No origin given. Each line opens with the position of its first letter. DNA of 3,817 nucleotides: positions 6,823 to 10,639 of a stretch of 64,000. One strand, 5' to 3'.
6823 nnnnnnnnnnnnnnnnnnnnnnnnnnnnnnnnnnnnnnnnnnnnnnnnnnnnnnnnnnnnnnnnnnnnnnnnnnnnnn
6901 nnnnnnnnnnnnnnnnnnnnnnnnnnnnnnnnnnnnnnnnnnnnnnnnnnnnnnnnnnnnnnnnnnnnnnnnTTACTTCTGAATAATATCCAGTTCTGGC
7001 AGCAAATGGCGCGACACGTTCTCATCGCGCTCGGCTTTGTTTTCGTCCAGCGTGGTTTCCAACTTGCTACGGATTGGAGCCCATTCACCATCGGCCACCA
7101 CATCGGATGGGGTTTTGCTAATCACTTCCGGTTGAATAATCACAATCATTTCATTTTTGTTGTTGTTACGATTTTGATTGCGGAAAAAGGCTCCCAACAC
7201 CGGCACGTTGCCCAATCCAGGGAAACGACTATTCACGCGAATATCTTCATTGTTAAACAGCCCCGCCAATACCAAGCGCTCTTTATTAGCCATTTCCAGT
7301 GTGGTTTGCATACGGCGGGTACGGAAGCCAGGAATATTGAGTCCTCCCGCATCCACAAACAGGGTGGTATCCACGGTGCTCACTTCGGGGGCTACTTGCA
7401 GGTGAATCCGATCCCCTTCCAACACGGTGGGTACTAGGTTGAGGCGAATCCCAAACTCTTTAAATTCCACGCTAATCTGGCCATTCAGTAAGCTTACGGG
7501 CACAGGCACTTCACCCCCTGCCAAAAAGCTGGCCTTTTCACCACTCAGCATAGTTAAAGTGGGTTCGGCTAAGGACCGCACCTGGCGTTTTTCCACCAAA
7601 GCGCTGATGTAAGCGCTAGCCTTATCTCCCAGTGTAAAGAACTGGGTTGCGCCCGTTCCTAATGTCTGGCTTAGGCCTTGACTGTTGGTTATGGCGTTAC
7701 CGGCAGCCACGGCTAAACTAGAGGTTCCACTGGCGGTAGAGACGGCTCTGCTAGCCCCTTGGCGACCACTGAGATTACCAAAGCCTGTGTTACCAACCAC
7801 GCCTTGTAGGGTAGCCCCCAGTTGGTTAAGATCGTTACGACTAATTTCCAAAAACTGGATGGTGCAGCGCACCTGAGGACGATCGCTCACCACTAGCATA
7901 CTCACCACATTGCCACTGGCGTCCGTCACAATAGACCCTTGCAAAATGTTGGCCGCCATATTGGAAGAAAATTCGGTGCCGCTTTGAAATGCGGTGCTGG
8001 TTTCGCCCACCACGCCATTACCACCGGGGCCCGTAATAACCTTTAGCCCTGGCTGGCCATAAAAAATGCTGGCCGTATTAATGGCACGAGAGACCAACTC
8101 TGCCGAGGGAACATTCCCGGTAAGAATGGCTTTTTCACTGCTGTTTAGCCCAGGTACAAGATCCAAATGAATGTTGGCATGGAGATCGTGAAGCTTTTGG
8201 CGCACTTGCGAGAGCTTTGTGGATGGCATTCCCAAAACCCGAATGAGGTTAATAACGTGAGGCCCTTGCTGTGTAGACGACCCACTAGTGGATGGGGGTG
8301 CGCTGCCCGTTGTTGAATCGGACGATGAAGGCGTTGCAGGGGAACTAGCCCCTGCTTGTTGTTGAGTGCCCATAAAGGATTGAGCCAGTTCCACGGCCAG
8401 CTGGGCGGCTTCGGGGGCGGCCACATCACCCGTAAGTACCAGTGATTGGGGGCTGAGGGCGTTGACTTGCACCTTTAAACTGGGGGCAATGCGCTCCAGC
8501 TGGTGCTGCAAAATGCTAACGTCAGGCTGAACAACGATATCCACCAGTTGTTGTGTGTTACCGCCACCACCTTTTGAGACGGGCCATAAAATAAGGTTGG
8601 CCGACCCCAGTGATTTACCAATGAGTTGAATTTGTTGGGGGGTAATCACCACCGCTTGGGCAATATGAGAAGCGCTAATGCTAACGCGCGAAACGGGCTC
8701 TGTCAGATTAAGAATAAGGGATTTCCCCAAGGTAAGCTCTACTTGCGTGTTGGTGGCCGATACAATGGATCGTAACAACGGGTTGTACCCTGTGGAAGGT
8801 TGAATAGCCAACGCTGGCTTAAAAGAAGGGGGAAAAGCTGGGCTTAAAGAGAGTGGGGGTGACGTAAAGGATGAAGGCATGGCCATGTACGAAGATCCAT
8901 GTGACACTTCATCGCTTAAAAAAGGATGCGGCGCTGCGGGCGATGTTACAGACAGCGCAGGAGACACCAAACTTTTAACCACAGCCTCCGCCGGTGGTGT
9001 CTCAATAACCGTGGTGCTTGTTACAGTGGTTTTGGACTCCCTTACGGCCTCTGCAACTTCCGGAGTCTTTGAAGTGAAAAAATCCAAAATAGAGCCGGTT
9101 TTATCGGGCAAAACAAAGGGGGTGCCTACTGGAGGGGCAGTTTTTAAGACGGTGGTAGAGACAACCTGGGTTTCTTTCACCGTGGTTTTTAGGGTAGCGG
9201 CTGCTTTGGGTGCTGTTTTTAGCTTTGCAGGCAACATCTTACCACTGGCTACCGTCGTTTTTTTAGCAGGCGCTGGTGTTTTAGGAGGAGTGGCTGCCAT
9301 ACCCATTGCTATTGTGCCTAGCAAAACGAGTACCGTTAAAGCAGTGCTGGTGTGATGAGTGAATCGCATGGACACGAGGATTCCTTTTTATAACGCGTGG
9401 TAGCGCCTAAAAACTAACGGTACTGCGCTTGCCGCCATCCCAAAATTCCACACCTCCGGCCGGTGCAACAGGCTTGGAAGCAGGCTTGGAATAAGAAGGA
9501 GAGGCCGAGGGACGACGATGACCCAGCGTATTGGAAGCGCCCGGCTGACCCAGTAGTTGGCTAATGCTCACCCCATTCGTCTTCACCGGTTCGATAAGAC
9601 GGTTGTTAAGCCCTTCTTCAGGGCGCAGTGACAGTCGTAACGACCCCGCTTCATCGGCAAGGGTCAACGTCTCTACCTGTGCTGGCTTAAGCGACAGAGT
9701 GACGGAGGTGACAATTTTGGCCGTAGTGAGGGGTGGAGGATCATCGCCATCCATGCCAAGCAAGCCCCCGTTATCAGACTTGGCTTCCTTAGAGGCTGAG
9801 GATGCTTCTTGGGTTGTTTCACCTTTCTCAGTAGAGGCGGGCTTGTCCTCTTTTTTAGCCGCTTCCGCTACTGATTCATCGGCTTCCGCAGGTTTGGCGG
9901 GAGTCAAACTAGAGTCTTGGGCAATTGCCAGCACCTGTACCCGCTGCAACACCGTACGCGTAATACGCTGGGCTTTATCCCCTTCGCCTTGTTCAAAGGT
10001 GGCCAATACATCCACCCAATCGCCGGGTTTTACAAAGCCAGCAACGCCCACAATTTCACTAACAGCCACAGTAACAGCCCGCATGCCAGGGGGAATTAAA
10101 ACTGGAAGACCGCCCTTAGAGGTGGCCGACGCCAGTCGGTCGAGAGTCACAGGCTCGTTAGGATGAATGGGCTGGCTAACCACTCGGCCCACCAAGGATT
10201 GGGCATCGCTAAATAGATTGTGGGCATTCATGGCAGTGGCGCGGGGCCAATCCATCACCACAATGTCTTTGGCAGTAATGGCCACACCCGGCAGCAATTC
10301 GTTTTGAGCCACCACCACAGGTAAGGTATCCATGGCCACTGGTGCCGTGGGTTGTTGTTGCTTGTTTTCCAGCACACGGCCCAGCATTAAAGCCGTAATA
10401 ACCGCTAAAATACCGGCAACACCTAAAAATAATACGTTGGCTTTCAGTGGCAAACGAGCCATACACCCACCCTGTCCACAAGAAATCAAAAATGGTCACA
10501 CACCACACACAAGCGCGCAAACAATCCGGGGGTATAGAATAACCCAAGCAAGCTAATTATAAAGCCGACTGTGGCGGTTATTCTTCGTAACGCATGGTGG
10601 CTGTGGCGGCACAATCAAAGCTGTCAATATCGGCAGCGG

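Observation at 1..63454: Recurrent N-terminal 'x-F-G' motif in unrelated hypothetical proteins: possible export or targeting signal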

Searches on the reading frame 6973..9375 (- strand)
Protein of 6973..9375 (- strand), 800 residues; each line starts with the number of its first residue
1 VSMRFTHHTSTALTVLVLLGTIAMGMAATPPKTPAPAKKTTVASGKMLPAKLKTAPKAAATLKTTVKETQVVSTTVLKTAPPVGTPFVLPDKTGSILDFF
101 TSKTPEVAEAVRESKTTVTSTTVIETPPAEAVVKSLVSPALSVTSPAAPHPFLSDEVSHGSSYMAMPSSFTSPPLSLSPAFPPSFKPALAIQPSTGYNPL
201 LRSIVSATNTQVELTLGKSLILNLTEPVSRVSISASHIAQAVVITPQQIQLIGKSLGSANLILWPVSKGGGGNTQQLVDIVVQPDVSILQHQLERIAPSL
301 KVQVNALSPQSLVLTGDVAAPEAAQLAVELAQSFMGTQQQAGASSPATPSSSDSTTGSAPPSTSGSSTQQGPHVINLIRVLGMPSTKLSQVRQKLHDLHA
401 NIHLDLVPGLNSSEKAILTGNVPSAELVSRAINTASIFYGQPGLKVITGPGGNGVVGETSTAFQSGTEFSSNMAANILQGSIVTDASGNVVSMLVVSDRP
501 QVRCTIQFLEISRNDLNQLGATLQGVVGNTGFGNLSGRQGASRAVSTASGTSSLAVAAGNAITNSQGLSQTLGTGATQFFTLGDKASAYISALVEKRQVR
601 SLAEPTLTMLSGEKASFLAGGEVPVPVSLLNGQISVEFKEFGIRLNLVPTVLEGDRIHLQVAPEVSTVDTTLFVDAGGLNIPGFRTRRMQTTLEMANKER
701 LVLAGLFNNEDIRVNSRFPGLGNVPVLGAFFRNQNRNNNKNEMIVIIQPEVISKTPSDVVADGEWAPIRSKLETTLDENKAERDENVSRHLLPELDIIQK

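Call 18: search_protein_families(library=pfam, proteins=[window:6973-9375:-], max_evalue=0.001)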
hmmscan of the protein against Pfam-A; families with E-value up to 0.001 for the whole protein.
window:6973-9375:- (800 aa): 2 families
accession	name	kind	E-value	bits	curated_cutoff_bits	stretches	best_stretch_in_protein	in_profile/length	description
PF00263.26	Secretin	-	1.7e-38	132.3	27.5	1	592-752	1-168/169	Bacterial type II and III secretion system protein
PF13629.12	T2SS-T3SS_pil_N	-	3.4e-14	52.7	23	1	210-267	3-58/72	Pilus formation protein N terminal region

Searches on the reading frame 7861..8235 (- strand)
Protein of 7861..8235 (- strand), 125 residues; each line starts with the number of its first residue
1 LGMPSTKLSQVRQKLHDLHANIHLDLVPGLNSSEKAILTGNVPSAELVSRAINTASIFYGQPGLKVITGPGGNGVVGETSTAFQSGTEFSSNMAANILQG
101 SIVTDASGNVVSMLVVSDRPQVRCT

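Call 71: find_related_loci(query=A5, collection=metagenome_contigs, flank=10000)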
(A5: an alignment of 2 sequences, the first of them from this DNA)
Query A5 (125 aa) in metagenome_contigs; peptide patterns used: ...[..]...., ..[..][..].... (x = any residue, [..] = any of these).
337 stretches matched a pattern, but none encodes a relative of the query by tblastn (E <= 1e-3).

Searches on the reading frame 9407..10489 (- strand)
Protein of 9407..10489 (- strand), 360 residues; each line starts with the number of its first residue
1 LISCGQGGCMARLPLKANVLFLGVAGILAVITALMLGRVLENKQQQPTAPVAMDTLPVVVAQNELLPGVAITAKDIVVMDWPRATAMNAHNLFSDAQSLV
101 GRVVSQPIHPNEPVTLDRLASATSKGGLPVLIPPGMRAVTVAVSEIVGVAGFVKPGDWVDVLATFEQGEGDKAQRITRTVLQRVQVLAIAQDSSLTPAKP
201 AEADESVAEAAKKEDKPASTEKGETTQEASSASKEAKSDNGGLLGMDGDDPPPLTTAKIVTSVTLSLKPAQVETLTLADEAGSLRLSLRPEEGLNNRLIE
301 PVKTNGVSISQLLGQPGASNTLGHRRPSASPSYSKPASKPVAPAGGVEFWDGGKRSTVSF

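Call 18: search_protein_families(library=pfam, proteins=[window:9407-10489:-], max_evalue=0.001)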
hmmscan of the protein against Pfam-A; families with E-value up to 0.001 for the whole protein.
window:9407-10489:- (360 aa): 3 families
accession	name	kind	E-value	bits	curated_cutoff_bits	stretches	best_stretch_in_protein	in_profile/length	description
PF16976.10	RcpC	-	4.9e-30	104.2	28.8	1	127-289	2-114/114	Flp pilus assembly protein RcpC/CpaB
PF08666.17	SAF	-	2.5e-07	31.6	21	1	57-119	2-62/63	SAF domain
PF13144.11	ChapFlgA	-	0.00036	21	23.8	1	57-121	2-62/122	Chaperone for flagella basal body P-ring formation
